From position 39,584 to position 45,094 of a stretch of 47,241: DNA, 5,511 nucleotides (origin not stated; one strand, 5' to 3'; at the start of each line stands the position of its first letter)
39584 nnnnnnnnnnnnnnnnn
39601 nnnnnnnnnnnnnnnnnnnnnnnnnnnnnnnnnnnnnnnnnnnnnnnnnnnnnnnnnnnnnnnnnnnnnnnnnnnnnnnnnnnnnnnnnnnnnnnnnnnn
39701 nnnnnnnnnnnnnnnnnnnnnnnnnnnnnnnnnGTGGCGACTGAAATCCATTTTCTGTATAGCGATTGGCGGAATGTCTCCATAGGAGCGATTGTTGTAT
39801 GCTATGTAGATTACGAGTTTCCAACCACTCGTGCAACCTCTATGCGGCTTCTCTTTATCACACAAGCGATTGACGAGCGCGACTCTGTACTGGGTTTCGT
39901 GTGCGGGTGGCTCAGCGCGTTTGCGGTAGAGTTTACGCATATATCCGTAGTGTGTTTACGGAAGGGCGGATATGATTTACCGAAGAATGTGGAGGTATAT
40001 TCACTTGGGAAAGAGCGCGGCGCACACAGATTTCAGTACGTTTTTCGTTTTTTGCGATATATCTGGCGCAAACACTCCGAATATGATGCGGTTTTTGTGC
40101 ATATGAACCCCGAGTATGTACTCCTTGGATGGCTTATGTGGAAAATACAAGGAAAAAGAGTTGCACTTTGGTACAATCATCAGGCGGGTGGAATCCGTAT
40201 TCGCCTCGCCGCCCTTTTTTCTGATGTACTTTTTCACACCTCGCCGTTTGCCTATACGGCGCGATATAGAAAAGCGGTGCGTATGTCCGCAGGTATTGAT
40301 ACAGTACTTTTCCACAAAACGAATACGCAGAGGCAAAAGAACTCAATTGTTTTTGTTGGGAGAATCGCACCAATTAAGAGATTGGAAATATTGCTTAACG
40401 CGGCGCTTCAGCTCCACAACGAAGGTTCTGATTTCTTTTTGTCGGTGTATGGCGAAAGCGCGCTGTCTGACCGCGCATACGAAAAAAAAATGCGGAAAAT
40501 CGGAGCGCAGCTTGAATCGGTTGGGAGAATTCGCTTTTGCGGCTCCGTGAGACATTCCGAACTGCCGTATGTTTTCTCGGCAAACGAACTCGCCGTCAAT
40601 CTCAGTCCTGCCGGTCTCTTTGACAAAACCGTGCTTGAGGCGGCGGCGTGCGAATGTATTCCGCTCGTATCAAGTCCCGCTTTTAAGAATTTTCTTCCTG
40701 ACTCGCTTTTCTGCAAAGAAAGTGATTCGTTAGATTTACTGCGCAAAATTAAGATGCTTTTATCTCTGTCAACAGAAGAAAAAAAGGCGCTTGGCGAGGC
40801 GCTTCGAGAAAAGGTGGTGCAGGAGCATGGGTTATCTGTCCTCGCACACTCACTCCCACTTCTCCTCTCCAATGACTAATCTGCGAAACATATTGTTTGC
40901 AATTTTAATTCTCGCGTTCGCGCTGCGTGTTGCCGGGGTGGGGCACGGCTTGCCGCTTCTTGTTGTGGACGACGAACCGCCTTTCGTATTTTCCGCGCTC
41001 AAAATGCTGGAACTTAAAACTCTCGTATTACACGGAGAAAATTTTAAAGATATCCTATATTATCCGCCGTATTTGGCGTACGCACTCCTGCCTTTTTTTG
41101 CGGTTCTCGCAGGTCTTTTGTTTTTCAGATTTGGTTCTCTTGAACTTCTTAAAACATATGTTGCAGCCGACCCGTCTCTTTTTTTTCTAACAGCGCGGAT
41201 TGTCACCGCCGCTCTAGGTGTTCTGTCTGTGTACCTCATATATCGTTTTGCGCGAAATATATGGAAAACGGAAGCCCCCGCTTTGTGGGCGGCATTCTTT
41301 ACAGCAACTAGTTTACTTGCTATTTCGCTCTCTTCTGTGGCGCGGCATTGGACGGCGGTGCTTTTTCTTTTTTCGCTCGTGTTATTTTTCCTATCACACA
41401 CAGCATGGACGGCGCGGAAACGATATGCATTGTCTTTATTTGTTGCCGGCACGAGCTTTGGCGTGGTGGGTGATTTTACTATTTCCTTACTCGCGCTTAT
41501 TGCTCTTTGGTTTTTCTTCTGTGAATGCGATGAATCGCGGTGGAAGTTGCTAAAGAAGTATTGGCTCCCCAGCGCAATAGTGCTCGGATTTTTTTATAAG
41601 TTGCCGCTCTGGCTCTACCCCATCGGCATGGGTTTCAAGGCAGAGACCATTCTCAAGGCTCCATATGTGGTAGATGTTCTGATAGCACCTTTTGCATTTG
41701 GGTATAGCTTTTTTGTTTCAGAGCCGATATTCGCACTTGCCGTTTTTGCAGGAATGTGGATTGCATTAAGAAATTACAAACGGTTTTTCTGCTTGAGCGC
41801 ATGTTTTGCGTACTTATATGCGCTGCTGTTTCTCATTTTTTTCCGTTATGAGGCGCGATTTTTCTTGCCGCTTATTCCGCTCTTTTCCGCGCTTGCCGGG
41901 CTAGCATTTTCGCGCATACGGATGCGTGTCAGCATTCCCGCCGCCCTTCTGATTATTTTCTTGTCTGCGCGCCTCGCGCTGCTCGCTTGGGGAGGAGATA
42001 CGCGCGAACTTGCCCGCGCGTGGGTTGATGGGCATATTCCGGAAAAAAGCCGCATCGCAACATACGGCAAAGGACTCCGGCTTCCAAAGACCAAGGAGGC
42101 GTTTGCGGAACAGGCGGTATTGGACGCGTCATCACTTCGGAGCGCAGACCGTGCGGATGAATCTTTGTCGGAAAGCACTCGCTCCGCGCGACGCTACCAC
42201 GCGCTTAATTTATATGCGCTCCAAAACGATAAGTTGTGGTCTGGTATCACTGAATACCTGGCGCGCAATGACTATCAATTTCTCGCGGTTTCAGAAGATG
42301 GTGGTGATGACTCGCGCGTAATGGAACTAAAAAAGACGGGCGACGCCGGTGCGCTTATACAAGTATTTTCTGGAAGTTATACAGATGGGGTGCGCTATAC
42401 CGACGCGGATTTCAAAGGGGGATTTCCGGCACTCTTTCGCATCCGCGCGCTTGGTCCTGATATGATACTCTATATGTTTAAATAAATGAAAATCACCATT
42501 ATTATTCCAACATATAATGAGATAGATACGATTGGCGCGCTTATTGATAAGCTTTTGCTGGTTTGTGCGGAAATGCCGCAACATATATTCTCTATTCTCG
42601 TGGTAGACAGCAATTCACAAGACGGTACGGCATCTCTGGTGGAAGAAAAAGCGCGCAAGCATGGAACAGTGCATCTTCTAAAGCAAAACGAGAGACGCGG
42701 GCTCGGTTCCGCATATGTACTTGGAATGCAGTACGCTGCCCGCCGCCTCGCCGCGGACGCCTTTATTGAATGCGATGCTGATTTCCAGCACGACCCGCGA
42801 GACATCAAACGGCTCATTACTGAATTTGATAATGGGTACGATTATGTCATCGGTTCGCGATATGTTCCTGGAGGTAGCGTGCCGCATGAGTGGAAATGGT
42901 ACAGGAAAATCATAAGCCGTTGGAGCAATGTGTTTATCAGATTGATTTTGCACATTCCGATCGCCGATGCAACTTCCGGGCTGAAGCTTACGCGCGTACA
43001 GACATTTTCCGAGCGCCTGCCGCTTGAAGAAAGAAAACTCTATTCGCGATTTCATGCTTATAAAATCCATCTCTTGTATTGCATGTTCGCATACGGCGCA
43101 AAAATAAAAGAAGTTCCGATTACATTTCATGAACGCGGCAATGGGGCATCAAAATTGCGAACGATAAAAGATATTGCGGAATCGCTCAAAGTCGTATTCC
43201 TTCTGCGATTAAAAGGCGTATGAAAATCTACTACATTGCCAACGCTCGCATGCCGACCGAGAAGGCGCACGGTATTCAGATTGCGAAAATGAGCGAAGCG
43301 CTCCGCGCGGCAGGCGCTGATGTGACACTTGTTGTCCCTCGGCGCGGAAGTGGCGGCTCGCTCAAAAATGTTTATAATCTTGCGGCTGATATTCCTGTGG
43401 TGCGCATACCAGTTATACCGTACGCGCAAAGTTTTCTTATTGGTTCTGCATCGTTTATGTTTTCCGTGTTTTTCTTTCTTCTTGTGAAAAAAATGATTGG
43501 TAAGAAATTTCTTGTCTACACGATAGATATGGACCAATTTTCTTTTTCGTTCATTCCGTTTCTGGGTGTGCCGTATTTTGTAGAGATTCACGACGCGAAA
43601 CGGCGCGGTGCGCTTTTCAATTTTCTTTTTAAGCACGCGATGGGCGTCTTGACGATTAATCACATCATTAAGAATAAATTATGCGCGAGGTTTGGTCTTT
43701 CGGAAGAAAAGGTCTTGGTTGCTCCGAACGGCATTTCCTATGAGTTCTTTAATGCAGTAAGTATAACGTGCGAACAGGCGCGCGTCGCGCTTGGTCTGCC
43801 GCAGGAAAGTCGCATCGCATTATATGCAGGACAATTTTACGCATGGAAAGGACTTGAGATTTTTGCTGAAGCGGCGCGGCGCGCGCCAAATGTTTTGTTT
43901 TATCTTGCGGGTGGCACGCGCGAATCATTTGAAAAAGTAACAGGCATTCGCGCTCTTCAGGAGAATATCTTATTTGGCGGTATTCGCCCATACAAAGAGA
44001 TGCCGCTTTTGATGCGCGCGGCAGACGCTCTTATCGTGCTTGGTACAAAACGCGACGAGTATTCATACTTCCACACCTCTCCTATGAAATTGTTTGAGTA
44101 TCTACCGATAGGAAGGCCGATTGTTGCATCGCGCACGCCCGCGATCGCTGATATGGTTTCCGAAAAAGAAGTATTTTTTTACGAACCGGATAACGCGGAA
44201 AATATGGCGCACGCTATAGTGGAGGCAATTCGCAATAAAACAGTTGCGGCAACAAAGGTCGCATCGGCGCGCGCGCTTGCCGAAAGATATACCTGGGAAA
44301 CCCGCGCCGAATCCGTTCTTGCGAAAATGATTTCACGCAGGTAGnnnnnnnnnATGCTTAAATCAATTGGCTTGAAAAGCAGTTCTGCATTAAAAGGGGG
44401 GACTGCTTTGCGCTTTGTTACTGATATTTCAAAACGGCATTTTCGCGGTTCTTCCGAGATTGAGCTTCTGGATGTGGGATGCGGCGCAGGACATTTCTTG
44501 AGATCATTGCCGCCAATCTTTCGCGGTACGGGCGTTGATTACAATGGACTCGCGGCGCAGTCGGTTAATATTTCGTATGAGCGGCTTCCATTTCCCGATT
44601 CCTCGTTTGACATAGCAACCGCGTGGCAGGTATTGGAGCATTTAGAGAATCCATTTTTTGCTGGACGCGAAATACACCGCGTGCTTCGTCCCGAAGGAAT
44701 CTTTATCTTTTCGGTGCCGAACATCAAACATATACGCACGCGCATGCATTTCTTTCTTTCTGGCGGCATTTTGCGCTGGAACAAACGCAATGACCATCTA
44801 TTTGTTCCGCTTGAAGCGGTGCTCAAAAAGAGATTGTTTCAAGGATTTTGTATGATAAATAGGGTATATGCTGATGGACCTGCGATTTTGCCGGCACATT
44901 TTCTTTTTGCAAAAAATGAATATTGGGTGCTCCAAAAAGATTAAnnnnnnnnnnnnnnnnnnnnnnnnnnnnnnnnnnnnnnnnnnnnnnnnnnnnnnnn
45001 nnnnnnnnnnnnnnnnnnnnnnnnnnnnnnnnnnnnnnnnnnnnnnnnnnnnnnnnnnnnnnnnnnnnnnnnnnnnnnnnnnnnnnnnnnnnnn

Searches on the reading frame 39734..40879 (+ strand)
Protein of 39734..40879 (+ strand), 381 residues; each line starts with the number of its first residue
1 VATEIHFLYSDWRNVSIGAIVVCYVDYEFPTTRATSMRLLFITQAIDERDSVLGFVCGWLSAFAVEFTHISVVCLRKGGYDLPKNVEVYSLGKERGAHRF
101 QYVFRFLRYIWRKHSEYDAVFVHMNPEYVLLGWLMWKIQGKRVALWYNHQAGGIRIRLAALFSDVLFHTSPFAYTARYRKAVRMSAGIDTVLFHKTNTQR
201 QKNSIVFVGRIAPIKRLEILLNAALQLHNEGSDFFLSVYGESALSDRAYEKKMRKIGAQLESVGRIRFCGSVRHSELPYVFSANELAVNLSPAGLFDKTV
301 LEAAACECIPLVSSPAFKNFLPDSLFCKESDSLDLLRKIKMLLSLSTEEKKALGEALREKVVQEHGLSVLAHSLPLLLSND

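Call 80: search_protein_families(library=pfam, proteins=[window:39734-40879:+], max_evalue=0.0001)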
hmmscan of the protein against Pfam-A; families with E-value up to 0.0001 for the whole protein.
window:39734-40879:+ (381 aa): 3 families
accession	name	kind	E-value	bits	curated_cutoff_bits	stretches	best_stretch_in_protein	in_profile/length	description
PF00534.26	Glycos_transf_1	-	1.8e-10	41.1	26.4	1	194-356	7-168/172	Glycosyl transferases group 1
PF13692.12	Glyco_trans_1_4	-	7.5e-10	39.7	27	1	203-343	2-140/142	Glycosyl transferases group 1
PF13524.12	Glyco_trans_1_2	-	6.1e-07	29.9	25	1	241-367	22-135/144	Glycosyl transferase-like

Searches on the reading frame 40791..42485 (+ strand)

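Call 80: search_protein_families(library=pfam, proteins=[window:40791-42485:+], max_evalue=0.0001)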
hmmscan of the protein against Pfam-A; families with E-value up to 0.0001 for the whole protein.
window:40791-42485:+ (564 aa): 1 family
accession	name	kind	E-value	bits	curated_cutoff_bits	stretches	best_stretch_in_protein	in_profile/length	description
PF13231.12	PMT_2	-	4.7e-05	24.1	26.1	1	134-269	23-153/160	Dolichyl-phosphate-mannose-protein mannosyltransferase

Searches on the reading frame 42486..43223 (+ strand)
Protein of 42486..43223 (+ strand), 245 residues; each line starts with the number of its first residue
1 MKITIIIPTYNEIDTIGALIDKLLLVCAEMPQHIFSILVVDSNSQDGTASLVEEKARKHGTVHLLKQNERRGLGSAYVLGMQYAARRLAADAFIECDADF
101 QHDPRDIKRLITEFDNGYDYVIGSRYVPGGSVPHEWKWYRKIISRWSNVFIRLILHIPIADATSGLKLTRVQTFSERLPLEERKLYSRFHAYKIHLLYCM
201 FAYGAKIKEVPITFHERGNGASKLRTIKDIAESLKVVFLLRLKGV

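Call 3: search_protein_families(library=pfam, proteins=[window:42486-43223:+], max_evalue=0.01)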
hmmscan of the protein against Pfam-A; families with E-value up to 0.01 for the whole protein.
window:42486-43223:+ (245 aa): 2 families
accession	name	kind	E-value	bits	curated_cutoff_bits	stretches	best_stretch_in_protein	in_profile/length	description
PF00535.33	Glycos_transf_2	-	9.4e-27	94.4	23.3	1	4-175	1-165/168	Glycosyl transferase family 2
PF13641.12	Glyco_tranf_2_3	-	1.7e-05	25.4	27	1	3-121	3-119/230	Glycosyltransferase like family 2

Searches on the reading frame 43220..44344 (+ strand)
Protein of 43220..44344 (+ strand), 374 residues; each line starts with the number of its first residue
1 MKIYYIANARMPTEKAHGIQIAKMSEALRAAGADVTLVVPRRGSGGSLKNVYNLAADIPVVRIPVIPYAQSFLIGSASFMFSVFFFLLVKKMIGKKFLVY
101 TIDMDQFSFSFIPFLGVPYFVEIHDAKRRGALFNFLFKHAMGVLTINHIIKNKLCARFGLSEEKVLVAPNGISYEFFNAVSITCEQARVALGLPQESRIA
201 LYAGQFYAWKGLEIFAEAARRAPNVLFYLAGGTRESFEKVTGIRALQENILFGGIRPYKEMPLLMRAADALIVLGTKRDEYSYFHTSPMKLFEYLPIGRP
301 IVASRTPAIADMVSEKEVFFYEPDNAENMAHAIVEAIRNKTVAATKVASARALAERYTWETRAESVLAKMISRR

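Call 3: search_protein_families(library=pfam, proteins=[window:43220-44344:+], max_evalue=0.01)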
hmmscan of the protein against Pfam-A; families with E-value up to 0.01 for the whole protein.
window:43220-44344:+ (374 aa): 5 families
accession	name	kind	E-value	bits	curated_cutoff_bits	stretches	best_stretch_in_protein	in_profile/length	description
PF00534.26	Glycos_transf_1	-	7.8e-16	58.5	26.4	1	187-340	5-159/172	Glycosyl transferases group 1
PF13692.12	Glyco_trans_1_4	-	1.8e-15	57.9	27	1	199-339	3-142/142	Glycosyl transferases group 1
PF13524.12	Glyco_trans_1_2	-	9.1e-10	39.1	25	1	215-367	5-143/144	Glycosyl transferase-like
PF13439.12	Glyco_transf_4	-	9.7e-07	29.4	28.5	1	21-174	8-168/170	Glycosyltransferase Family 4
PF13579.12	Glyco_trans_4_4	-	5.6e-06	27.2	29.7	1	20-171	6-158/158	Glycosyl transferase 4-like domain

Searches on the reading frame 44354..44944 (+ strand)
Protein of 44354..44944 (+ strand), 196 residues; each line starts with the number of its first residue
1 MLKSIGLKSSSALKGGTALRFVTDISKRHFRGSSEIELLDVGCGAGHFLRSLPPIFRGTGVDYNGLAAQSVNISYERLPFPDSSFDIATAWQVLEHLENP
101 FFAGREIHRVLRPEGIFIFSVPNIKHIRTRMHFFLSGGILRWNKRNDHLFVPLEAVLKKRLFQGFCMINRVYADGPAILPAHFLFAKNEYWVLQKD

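Call 3: search_protein_families(library=pfam, proteins=[window:44354-44944:+], max_evalue=0.01)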
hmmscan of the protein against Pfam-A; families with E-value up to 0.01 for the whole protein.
window:44354-44944:+ (196 aa): 8 families
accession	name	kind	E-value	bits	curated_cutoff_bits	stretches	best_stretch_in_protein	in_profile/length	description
PF08241.18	Methyltransf_11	-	7.9e-17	62.1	21.2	1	39-119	1-95/95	Methyltransferase domain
PF13489.12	Methyltransf_23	-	1.7e-15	57.6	27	1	32-130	20-128/164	Methyltransferase domain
PF13649.12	Methyltransf_25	-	1.7e-10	41.9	27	1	39-115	2-97/97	Methyltransferase domain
PF08242.18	Methyltransf_12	-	1.2e-09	39.2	30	1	39-117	1-98/98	Methyltransferase domain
PF13847.12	Methyltransf_31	-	5.7e-09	36.3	27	1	76-127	64-122/145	Methyltransferase domain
PF03141.22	Methyltransf_29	-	1.6e-06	27.4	23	1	65-125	162-223/506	Putative S-adenosyl-L-methionine-dependent methyltransferase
PF07021.18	MetW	-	0.00011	22.4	21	1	37-137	16-125/193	Methionine biosynthesis protein MetW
PF05148.21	Methyltransf_8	-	0.0095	16.3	27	0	33-118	71-155/219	Hypothetical methyltransferase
